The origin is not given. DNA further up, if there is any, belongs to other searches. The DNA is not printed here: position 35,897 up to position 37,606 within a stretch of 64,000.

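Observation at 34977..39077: Sigma-r4 DNA-binding protein, single-pass membrane protein and HerA/FtsK-like ATPase with zinc ribbon: an uncharacterised three-gene module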

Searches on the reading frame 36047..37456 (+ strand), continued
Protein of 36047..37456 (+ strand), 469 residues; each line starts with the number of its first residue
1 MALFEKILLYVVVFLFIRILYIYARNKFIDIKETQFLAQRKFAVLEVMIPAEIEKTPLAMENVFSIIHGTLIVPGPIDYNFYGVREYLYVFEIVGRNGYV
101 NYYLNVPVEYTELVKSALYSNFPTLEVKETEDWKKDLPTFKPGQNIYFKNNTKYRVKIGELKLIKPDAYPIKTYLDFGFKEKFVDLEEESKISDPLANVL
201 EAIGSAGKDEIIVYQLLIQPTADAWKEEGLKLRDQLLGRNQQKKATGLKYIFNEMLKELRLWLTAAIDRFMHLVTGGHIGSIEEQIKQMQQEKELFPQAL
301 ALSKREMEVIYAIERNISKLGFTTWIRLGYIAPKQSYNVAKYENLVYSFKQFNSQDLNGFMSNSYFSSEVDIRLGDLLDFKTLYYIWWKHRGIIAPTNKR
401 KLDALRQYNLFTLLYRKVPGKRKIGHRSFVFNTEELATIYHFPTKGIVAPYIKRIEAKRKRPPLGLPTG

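Call 57: search_solved_structures(query=A1, max_evalue=10, show_alignments=3)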
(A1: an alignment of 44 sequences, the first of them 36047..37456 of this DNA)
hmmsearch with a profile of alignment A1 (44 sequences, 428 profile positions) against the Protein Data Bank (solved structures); distinct sequences matched with E-value up to 10: 1.
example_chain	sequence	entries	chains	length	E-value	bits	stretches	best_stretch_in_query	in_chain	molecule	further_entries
6emo_A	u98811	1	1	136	0.073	15.2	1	346-407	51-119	PC4 and SFRS1-interacting protein,LEDGF/p75 IBD-JPO2 M1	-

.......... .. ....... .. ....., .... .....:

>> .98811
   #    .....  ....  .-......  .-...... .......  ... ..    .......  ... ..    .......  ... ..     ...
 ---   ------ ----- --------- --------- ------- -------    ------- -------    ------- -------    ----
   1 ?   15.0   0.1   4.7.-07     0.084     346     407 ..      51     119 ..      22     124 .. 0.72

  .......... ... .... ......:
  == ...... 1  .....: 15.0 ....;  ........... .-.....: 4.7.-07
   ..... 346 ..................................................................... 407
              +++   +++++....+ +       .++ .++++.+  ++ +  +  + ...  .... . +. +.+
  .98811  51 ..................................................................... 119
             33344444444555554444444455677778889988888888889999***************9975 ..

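Call 62: search_protein_families(library=padloc, proteins=[window:36047-37456:+], max_evalue=0.01)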
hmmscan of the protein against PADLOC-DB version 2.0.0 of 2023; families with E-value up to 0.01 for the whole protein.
window:36047-37456:+ (469 aa): 0 families

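Call 66: search_dna_similar(query=window:36047-37456:+, collection=plasmids, mode=protein, max_evalue=0.001, max_rows=10)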
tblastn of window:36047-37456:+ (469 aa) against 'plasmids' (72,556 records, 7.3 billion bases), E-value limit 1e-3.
No match.

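Call 84: search_protein_families(library=pfam, proteins=[L006:2183-4843:+, L006:12944-14803:+, L006:14868-16163:+, L006:16175-17986:+, L008:12924-14228:+, L031:4529-4891:+, L006:1268-1690:+, L022:5563-6999:+, L013:11318-13801:+], max_evalue=0.001)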
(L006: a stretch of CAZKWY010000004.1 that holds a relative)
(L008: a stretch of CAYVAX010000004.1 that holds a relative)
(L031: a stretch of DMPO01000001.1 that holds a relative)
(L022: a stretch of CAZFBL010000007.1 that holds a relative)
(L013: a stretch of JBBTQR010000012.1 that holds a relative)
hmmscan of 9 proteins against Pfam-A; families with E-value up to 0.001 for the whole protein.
L006:2183-4843:+ (886 aa): 5 families
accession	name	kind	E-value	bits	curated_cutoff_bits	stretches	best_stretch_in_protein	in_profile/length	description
PF07517.20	SecA_DEAD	-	2.1e-122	408.4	24.6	1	5-412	2-290/290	SecA DEAD-like domain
PF21090.3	P-loop_SecA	-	1.1e-82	277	27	1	427-613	1-205/205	SecA P-loop domain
PF07516.18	SecA_SW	-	1.4e-62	211.8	26.7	1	615-842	1-199/200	SecA Wing and Scaffold domain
PF01043.26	SecA_PP_bind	-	5.8e-44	149.6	23.5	1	260-368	2-110/110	SecA preprotein cross-linking domain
PF02810.21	SEC-C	-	3.8e-10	39.9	20.4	1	868-885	1-18/19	SEC-C motif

L006:12944-14803:+ (619 aa): 2 families
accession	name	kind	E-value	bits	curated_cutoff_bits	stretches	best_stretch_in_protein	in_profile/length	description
PF01411.24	tRNA-synt_2c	-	1.5e-120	403.8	30.3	1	6-481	2-447/552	tRNA synthetases class II (A)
PF07973.19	tRNA_SAD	-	9.4e-17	61.2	24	1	572-614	1-43/44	Threonyl and Alanyl tRNA synthetase second additional domain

L006:14868-16163:+ (431 aa): 3 families
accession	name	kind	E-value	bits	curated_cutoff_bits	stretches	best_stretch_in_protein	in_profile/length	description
PF14450.12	FtsA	-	2.7e-13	50.8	31.8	1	240-350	2-95/127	Cell division protein FtsA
PF06723.19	MreB_Mbl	-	1.4e-09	37.7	27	1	201-314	108-227/327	MreB/Mbl protein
PF06277.17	EutA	-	4.3e-05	23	27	1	208-270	115-177/475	Ethanolamine utilisation protein EutA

L006:16175-17986:+ (603 aa): 1 family
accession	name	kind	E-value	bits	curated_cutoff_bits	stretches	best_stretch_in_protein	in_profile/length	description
PF21110.3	GlxA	-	1.3e-06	29.4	27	1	309-402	1-102/105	GlxA beta barrel domain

L008:12924-14228:+ (434 aa): 3 families
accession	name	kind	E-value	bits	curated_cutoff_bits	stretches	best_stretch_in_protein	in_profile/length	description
PF00152.25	tRNA-synt_2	-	6.7e-90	301.7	25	1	146-431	2-307/308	tRNA synthetases class II (D, K and N)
PF01336.31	tRNA_anti-codon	-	6.4e-15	55.3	27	1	51-129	1-75/75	OB-fold nucleic acid binding domain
PF01409.25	tRNA-synt_2d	-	0.00035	20.6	19.8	0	238-291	105-160/246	tRNA synthetases class II core domain (F)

L031:4529-4891:+ (120 aa): 3 families
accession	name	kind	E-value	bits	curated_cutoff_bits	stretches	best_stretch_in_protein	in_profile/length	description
PF04480.18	DUF559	-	1.1e-28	99.7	20.6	1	2-104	7-108/109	Protein of unknown function (DUF559)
PF18741.7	MTES_1575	-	1.5e-06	28.6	38.2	1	27-104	12-96/96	REase_MTES_1575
PF21598.3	PvuRts1I-like_N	-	0.00083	20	27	1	41-118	50-121/131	Restriction endonuclease PvuRts1 I-like, N-terminal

L006:1268-1690:+ (140 aa): 1 family
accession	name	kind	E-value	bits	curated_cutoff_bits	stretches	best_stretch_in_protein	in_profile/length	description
PF02482.25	Ribosomal_S30AE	-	2.6e-19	70.2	23.7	1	3-102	1-87/88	Sigma 54 modulation protein / S30EA ribosomal protein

L022:5563-6999:+ (478 aa): 5 families
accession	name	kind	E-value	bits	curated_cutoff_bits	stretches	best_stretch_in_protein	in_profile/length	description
PF10412.15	TrwB_AAD_bind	-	2.1e-09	37.2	20.5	1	54-376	13-321/387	Type IV secretion-system coupling protein DNA-binding domain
PF02534.20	T4SS-DNA_transf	-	1.2e-06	28.1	20.1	1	51-345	40-344/468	Type IV secretory system Conjugative DNA transfer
PF01935.23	DUF87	-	6.1e-06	26.9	23.2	1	57-128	24-84/220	Helicase HerA, central domain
PF12696.13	TraG-D_C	-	2.8e-05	24.5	22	1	307-371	3-72/126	TraM recognition site of TraD and TraG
PF13401.12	AAA_22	-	0.00088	20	27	0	55-91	4-40/130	AAA domain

L013:11318-13801:+ (827 aa): 3 families
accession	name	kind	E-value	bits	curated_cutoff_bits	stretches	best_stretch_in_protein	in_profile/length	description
PF10412.15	TrwB_AAD_bind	-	3.3e-12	46.4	20.5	1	26-322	11-293/387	Type IV secretion-system coupling protein DNA-binding domain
PF01935.23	DUF87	-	1.4e-08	35.5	23.2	1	30-251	23-211/220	Helicase HerA, central domain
PF12696.13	TraG-D_C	-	5.4e-05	23.6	22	1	281-343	3-68/126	TraM recognition site of TraD and TraG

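Call 99: list_cluster_members(proteins=[window:36047-37456:+, window:37488-39077:+, window:34977-36020:+])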
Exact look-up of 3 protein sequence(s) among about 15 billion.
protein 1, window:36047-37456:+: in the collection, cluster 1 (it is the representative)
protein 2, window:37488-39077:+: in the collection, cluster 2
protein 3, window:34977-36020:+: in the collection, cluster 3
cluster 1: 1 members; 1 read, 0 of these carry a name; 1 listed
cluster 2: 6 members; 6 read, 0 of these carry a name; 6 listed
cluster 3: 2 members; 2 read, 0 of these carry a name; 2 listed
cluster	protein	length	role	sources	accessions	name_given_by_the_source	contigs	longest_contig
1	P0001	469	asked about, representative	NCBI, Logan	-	-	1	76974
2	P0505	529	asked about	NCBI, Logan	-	-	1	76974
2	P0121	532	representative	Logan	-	-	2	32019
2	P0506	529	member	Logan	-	-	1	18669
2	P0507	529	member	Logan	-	-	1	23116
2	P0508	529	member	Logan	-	-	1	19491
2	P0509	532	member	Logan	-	-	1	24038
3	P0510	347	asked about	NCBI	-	-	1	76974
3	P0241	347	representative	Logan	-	-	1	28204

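Call 101: fold_search(model_id=the predicted structure, library=pdb)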
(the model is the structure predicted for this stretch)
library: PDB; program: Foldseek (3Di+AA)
matches with E <= 10: 487; with E <= 0.001: 8
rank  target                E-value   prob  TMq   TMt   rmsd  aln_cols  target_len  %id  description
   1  7o42_E                2.8e-05  1.00  0.33  0.19  10.6       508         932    9  TrwK/VirB4unbound trimer of dimers complex (with Hcp1) from the R388 type IV secretion system determined by cryo-EM. (released 2022-06-22)
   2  7o42_A                6.8e-05  1.00  0.31  0.17   8.8       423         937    8  TrwK/VirB4unbound trimer of dimers complex (with Hcp1) from the R388 type IV secretion system determined by cryo-EM. (released 2022-06-22)
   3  8rtd_h                1.3e-04  1.00  0.35  0.36   8.1       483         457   10  Stalk-Arches-IMC structure from the fully-assembled R388 type IV secretion system determined by cryo-EM. (released 2024-06-19)
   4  8rtb_B                2.3e-04  1.00  0.34  0.26   8.5       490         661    9  Extended inner membrane complex (IMC) protomer structure (TrwM/VirB3-TrwK/VirB4-TrwI/VirB6-TrwG/VirB8-TrwE/VirB10) fro (released 2024-06-19)
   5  8rtd_V                3.3e-04  1.00  0.34  0.24   8.5       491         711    9  Stalk-Arches-IMC structure from the fully-assembled R388 type IV secretion system determined by cryo-EM. (released 2024-06-19)
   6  8rtd_P                3.9e-04  1.00  0.34  0.23   8.5       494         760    9  Stalk-Arches-IMC structure from the fully-assembled R388 type IV secretion system determined by cryo-EM. (released 2024-06-19)
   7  7o43_A                4.6e-04  0.99  0.28  0.18  10.9       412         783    8  TrwK/VirB4unbound dimer complex from R388 type IV secretion system determined by cryo-EM. (released 2022-06-22)
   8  7o41_B                4.9e-04  0.99  0.31  0.23  10.9       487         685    9  Hexameric composite model of the Inner Membrane Complex (IMC) with the Arches from the fully-assembled R388 type IV se (released 2022-06-22)
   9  8rtb_A                1.3e-03  0.97  0.28  0.19  10.0       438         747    9  Extended inner membrane complex (IMC) protomer structure (TrwM/VirB3-TrwK/VirB4-TrwI/VirB6-TrwG/VirB8-TrwE/VirB10) fro (released 2024-06-19)
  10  8rtd_O                1.3e-03  0.97  0.28  0.18  10.0       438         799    9  Stalk-Arches-IMC structure from the fully-assembled R388 type IV secretion system determined by cryo-EM. (released 2024-06-19)
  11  8rtd_T                1.3e-03  0.97  0.28  0.18  10.0       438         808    9  Stalk-Arches-IMC structure from the fully-assembled R388 type IV secretion system determined by cryo-EM. (released 2024-06-19)
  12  7o43_B                1.4e-03  0.97  0.28  0.18  10.5       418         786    9  TrwK/VirB4unbound dimer complex from R388 type IV secretion system determined by cryo-EM. (released 2022-06-22)
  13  8rtd_g                2.4e-03  0.96  0.28  0.18   9.4       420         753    9  Stalk-Arches-IMC structure from the fully-assembled R388 type IV secretion system determined by cryo-EM. (released 2024-06-19)
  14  7o41_A                2.1e-02  0.57  0.26  0.17  11.7       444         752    9  Hexameric composite model of the Inner Membrane Complex (IMC) with the Arches from the fully-assembled R388 type IV se (released 2022-06-22)
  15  3dtz_A                4.2e-02  0.20  0.13  0.23  18.3       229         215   10  Crystal structure of Putative Chlorite dismutase TA0507 (released 2008-08-05)
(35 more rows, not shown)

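Call 106: find_related_loci(query=A1, collection=viral_contigs, flank=6000)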
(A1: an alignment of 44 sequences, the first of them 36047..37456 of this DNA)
Query A1 (469 aa) in viral_contigs; peptide patterns used: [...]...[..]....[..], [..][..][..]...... (x = any residue, [..] = any of these).
106 stretches matched a pattern; 1 encode a relative of the query (tblastn E <= 1e-3); 1 distinct loci.
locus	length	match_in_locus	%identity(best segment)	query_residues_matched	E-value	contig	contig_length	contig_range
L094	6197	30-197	43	413-468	1e-9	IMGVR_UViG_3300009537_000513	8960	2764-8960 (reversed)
